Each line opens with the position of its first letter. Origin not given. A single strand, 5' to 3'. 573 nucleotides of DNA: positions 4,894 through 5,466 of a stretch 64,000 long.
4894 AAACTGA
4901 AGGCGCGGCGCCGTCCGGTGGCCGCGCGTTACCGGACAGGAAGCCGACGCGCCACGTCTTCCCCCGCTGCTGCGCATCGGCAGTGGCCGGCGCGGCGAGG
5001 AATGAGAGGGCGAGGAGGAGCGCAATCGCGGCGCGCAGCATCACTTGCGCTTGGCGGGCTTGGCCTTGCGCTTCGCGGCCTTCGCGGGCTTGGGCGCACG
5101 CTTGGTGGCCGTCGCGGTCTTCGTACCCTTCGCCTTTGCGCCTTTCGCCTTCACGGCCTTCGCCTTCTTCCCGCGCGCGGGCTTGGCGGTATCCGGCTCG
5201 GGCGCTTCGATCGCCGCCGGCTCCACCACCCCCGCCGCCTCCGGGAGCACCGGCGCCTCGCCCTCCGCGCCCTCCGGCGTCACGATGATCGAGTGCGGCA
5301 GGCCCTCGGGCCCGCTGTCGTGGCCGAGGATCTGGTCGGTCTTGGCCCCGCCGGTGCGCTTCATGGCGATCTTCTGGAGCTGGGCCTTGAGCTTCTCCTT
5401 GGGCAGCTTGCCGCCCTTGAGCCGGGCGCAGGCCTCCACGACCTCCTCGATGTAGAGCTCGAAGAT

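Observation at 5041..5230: Histone-H1/AlgP-like Lys/Ala/Pro-rich basic tail on Top6B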

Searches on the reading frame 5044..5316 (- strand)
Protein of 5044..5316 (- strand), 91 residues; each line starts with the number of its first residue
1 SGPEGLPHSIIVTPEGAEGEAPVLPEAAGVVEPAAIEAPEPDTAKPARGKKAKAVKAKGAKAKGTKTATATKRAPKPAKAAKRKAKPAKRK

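Call 48: search_protein_families(library=pfam, proteins=[window:5044-5316:-], max_evalue=10)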
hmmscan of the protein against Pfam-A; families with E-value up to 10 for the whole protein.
window:5044-5316:- (91 aa): 0 families

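Call 49: search_protein_families(library=ncbifam, proteins=[window:5044-5316:-], max_evalue=1)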
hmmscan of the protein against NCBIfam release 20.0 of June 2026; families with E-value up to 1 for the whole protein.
window:5044-5316:- (91 aa): 0 families
